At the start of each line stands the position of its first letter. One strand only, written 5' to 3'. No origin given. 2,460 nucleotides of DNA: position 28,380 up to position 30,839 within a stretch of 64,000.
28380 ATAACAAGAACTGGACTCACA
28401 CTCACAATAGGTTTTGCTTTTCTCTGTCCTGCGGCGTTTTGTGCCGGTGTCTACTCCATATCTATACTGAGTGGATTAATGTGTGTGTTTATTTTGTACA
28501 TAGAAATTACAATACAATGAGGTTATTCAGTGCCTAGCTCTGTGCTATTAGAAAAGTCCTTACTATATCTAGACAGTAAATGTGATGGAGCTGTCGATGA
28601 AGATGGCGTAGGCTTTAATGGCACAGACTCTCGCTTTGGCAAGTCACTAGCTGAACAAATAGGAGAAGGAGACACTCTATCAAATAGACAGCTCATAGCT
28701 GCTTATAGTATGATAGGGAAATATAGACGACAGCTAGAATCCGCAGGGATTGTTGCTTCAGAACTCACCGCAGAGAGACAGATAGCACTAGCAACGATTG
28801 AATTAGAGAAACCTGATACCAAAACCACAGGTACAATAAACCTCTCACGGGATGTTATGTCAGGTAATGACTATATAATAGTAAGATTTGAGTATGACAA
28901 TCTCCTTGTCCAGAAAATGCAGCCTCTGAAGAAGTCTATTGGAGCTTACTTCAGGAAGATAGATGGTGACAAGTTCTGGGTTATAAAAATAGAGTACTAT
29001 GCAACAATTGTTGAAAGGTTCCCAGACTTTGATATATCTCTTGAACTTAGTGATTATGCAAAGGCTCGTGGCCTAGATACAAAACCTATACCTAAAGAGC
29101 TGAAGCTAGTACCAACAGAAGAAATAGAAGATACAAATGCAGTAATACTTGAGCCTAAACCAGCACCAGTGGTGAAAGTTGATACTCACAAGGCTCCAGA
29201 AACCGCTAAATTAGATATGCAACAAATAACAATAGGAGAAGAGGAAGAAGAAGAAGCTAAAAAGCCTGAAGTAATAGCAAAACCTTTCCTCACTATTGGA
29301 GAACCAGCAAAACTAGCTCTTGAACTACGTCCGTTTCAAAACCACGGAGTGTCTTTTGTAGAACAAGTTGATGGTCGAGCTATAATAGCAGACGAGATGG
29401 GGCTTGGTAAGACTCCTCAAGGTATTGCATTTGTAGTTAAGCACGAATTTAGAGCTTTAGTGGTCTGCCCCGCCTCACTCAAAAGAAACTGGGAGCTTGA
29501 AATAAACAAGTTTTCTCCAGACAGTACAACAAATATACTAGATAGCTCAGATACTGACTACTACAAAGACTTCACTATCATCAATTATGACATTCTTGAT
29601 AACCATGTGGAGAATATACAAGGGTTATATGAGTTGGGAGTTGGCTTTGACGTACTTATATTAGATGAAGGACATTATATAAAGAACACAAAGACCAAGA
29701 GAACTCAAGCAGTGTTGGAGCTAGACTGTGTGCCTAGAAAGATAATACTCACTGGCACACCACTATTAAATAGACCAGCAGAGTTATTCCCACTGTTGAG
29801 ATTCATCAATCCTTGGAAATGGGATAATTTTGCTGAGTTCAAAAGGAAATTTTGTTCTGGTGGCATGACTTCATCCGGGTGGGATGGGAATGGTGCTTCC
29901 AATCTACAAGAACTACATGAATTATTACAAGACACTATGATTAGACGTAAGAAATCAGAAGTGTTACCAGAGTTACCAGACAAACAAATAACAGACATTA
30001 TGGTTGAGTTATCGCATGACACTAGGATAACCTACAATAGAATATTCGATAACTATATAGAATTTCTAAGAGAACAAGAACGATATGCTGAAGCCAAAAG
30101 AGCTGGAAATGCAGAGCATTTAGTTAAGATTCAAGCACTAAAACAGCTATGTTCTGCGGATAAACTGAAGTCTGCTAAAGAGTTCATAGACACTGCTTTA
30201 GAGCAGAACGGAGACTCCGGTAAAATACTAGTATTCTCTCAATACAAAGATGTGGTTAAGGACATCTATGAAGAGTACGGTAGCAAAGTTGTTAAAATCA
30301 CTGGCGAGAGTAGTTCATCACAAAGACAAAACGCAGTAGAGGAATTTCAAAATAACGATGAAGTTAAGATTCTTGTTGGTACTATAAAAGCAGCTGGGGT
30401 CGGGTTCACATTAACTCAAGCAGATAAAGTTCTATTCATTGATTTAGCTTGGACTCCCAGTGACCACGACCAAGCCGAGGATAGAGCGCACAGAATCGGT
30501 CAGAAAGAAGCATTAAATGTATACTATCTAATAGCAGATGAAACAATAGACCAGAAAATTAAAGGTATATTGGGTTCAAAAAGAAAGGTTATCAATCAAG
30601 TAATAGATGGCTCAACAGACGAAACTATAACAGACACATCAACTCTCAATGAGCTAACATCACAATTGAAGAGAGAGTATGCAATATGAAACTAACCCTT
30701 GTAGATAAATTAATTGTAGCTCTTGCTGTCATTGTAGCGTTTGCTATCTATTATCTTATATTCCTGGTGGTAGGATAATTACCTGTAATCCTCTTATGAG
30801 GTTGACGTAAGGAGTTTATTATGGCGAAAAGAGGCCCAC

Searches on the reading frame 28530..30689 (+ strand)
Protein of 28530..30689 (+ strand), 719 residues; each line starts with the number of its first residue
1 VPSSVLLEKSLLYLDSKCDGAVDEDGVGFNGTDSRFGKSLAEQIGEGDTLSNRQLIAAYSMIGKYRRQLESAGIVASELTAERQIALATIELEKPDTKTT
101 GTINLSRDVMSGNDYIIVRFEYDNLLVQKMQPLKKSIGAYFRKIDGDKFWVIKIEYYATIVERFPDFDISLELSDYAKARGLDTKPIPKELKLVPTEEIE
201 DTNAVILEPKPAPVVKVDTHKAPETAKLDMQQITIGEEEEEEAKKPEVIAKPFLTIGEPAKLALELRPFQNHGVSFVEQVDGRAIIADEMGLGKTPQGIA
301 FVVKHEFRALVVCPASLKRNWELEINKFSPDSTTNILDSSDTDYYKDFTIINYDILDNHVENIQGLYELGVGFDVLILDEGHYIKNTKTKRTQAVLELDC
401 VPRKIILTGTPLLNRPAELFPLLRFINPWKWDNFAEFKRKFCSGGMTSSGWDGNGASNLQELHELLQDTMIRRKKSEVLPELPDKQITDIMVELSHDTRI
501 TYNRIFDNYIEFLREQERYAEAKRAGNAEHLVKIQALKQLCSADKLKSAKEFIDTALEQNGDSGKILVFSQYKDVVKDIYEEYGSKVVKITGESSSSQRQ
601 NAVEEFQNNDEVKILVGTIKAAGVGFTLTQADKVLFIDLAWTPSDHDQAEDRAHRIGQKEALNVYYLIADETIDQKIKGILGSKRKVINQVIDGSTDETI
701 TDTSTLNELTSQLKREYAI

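Call 15: search_protein_families(library=phrogs, proteins=[window:28530-30689:+])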
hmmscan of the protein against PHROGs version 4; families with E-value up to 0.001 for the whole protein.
window:28530-30689:+ (719 aa): 10 families
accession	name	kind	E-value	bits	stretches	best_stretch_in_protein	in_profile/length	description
phrog_62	-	DNA, RNA and nucleotide metabolism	2e-117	394.6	1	245-707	682-1148/1881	DNA helicase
phrog_29996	-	unknown function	7.4e-47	161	1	255-704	713-1175/1189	-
phrog_23807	-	unknown function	1.6e-17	63.6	2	563-691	529-665/1053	-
phrog_1685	-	unknown function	5.2e-16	58.1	1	598-700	1454-1557/2278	-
phrog_16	-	DNA, RNA and nucleotide metabolism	2.3e-14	53.6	2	262-411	269-416/986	DNA helicase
phrog_11801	-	other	4.1e-14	51.8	0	586-700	1385-1502/2269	DNA methyltransferase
phrog_24008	-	DNA, RNA and nucleotide metabolism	2.1e-10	40.2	1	585-691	856-961/1006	helicase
phrog_21391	-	DNA, RNA and nucleotide metabolism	3.9e-09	35.2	1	563-661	1359-1459/2021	DNA helicase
phrog_11354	-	unknown function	9.4e-08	32.8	1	603-692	15-105/116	-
phrog_21015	-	unknown function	2.8e-07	31.7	1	21-70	46-95/103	-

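Call 22: find_related_loci(query=window:28530-30689:+, collection=viral_contigs, flank=10000)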
Query window:28530-30689:+ (719 aa) in viral_contigs; peptide patterns used: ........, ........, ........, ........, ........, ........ (x = any residue, [..] = any of these).
3 stretches matched a pattern, but none encodes a relative of the query by tblastn (E <= 1e-3).

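Call 26: find_homologous_proteins(query=window:28530-30689:+)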
Query window:28530-30689:+ (719 aa): 5763 proteins with E <= 0.001 among 8000 candidates; the best 120 are listed.
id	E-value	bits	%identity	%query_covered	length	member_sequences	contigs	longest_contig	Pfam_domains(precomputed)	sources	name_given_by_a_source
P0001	0.0e+0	1607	100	100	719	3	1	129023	PF00176.30,PF00271.38,PF04851.22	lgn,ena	-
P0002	2.7e-126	441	45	62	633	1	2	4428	PF00270.36,PF00176.30,PF00271.38,PF04851.22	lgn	-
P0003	2.8e-125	437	45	62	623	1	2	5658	PF00176.30,PF00271.38,PF04851.22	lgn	-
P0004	9.2e-125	436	46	60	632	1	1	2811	PF00270.36,PF00176.30,PF00271.38,PF04851.22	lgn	-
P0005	1.6e-124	435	45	62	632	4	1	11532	PF00270.36,PF00176.30,PF00271.38,PF04851.22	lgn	-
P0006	2.2e-124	434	45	62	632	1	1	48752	PF00270.36,PF00176.30,PF00271.38,PF04851.22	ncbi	-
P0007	6.9e-124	433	45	62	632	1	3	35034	PF00176.30,PF00271.38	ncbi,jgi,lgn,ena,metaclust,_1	jgi:SNF2 family DNA or RNA helicase|metaclust:\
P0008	7.0e-124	433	45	62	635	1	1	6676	PF00176.30,PF00271.38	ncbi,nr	ncbi:MAG: DEAD/DEAH box helicase [Syntrophomonadaceae bacterium]|nr:DEAD/DEAH box helicase [Syntroph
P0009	2.8e-123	431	45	62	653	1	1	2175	PF00270.36,PF00176.30,PF00271.38,PF04851.22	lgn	-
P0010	2.3e-121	424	45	62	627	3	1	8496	PF00270.36,PF00176.30,PF00271.38,PF04851.22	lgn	-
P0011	5.5e-121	423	44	65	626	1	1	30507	PF00270.36,PF00176.30,PF00271.38,PF04851.22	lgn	-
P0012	1.9e-120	421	36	98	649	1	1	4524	PF00176.30,PF00271.38,PF04851.22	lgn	-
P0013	5.4e-120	420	37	96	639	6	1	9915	PF00270.36,PF00176.30,PF00271.38,PF04851.22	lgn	-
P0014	6.7e-119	416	44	63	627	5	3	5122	PF00270.36,PF00176.30,PF00271.38,PF04851.22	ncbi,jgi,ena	-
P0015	8.8e-119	416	37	97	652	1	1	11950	PF00270.36,PF00176.30,PF07652.21,PF00271.38,PF04851.22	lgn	-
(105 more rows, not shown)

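Call 27: find_encoding_contigs(protein=P0001, flank=10000, max_places=10)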
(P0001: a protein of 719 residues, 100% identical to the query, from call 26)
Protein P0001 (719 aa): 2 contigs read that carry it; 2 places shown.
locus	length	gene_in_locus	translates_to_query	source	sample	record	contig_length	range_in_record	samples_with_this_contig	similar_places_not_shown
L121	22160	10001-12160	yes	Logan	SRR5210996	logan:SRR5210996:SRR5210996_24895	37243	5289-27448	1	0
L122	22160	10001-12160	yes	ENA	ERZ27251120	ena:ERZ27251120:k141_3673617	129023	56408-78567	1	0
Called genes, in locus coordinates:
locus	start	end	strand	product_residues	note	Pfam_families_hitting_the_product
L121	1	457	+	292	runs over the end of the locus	-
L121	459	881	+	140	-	-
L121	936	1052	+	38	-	-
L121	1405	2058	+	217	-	-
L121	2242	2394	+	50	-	-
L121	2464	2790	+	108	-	-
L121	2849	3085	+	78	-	-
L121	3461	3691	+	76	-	-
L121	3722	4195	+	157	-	-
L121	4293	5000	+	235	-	PF10979:DUF2786 (weak), PF23771:DUF7168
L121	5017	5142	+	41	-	-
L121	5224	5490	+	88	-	-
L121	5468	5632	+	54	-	-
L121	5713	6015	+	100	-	-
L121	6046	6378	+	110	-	-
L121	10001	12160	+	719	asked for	PF00176:SNF2-rel_dom, PF04851:ResIII (weak), PF00271:Helicase_C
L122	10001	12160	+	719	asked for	PF00176:SNF2-rel_dom, PF04851:ResIII (weak), PF00271:Helicase_C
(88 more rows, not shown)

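Call 28: list_cluster_members(proteins=[P0001])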
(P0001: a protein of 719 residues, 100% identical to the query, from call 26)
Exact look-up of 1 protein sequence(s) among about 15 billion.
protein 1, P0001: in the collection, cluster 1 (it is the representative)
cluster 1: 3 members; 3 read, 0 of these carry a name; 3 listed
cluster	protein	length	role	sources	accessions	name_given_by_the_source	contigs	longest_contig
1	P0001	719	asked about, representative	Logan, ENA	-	-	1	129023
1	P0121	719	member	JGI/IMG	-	-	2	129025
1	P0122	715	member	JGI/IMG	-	-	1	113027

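Call 29: find_encoding_contigs(protein=P0122, flank=10000, max_places=6)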
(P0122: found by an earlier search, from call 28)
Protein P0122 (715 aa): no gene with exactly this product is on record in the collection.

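Call 30: find_encoding_contigs(protein=P0121, flank=10000, max_places=6)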
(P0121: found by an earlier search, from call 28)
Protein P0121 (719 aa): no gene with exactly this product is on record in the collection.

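Call 47: find_related_loci(query=window:28530-30689:+, collection=metagenome_contigs, flank=10000)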
Query window:28530-30689:+ (719 aa) in metagenome_contigs; peptide patterns used: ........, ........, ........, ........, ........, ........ (x = any residue, [..] = any of these).
66 stretches matched a pattern, but none encodes a relative of the query by tblastn (E <= 1e-3).
